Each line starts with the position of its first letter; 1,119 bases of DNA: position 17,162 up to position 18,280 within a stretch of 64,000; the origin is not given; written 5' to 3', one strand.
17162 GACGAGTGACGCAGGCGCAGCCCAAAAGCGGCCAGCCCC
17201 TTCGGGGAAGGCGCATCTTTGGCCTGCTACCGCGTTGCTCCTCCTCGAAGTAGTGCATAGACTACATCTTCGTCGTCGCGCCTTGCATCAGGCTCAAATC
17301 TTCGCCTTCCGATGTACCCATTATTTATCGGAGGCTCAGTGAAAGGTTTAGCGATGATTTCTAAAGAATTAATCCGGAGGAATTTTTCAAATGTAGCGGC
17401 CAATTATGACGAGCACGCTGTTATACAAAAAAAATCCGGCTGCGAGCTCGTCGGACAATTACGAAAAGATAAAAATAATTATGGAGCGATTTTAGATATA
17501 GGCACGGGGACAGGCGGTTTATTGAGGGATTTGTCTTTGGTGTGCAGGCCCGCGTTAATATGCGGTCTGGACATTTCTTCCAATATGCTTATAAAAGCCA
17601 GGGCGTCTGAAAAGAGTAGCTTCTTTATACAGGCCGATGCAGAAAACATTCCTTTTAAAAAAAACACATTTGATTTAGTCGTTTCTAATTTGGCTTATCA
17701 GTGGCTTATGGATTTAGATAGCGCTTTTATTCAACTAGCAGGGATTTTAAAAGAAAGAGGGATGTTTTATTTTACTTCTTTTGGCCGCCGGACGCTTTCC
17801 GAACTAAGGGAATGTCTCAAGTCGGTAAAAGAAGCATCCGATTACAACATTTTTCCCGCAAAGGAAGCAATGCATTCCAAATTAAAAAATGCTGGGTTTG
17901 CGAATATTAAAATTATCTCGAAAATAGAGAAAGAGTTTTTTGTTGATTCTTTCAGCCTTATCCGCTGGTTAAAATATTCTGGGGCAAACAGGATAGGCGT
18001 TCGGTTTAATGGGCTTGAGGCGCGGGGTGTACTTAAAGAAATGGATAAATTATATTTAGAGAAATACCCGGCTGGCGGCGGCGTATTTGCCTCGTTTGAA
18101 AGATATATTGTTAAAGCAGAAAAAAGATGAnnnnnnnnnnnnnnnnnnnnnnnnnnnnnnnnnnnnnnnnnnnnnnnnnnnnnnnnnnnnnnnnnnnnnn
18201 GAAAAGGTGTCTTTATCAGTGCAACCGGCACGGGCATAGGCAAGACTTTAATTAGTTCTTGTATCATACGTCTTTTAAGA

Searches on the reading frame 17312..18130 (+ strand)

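Call 3: search_protein_families(library=pfam, proteins=[window:17312-18130:+])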
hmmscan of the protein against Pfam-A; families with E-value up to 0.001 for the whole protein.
window:17312-18130:+ (272 aa): 6 families
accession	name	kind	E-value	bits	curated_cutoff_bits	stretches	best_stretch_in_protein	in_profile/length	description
PF08241.18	Methyltransf_11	-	2e-19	70.5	21.2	1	61-154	1-95/95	Methyltransferase domain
PF13649.12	Methyltransf_25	-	6.2e-16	59.3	27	1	60-150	1-97/97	Methyltransferase domain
PF13847.12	Methyltransf_31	-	7.9e-16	58.5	27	1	59-194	6-144/145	Methyltransferase domain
PF08242.18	Methyltransf_12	-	2.1e-11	44.8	30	1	61-152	1-98/98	Methyltransferase domain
PF13489.12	Methyltransf_23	-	1.6e-10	41.4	27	1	47-200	13-163/164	Methyltransferase domain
PF01209.24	Ubie_methyltran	-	1.1e-09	38.5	20.1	1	22-167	10-164/233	ubiE/COQ5 methyltransferase family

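Call 4: search_protein_families(library=ncbifam, proteins=[window:17312-18130:+])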
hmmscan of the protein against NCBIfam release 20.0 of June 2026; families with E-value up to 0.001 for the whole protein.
window:17312-18130:+ (272 aa): 29 families (the best 25 are shown)
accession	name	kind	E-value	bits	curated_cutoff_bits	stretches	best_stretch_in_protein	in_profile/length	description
TIGR02072.1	BioC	equivalog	1.3e-46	159.5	184.95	1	24-263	1-236/244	malonyl-ACP O-methyltransferase BioC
NF007610.0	PRK10258.1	equivalog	4.9e-32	111.2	342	1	14-228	2-209/251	malonyl-ACP O-methyltransferase BioC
TIGR01934.1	MenG_MenH_UbiE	subfamily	1.2e-13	50.9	158.35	1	23-164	3-151/223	ubiquinone/menaquinone biosynthesis methyltransferase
NF045667.1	MTase_DVU1556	equivalog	4.4e-13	49.2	155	1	59-197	25-161/213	DVU_1556 family methyltransferase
NF001244.0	PRK00216.1-5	equivalog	1.2e-12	47.7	216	1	18-162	7-161/236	bifunctional demethylmenaquinone methyltransferase/2-methoxy-6-polyprenyl-1,4-benzoquinol methylase UbiE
NF002463.0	PRK01683.1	equivalog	2.1e-10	40.7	297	1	39-152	16-126/258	trans-aconitate 2-methyltransferase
NF040539.1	AST_met_ArsM_2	exception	4e-10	40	240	1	55-203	55-212/262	putative arsinothricin biosynthesis methyltransferase ArsM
NF001242.0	PRK00216.1-3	equivalog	1e-09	38.2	351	1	18-166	27-187/258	bifunctional demethylmenaquinone methyltransferase/2-methoxy-6-polyprenyl-1,4-benzoquinol methylase UbiE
NF043040.1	corrin_prot_MT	hypoth_equivalog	3e-09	36.6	180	1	58-151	43-144/216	corrinoid protein-associated methyltransferase CpaM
NF047649.1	MTase_UXPK_star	exception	3.8e-09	36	460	1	58-152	79-179/283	methyltransferase/UXPK-star double selenoprotein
NF052510.1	methyltran_MpqE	exception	8.4e-09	35.2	335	1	54-167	44-164/234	methyl-plastoquinone biosynthesis methyltransferase MpqE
NF008823.0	PRK11873.1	subfamily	1.3e-08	34.6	263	1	59-207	80-234/272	arsenite methyltransferase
NF001240.0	PRK00216.1-1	equivalog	1.4e-08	34.1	378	1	59-182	66-192/251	bifunctional demethylmenaquinone methyltransferase/2-methoxy-6-polyprenyl-1,4-benzoquinol methylase UbiE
NF045825.1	FAmtase_mtf2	equivalog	1.7e-08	34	400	1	60-159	62-163/248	fatty-acid O-methyltransferase Mtf2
NF004452.0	PRK05785.1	equivalog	2e-08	34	207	1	41-140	36-131/228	hypothetical protein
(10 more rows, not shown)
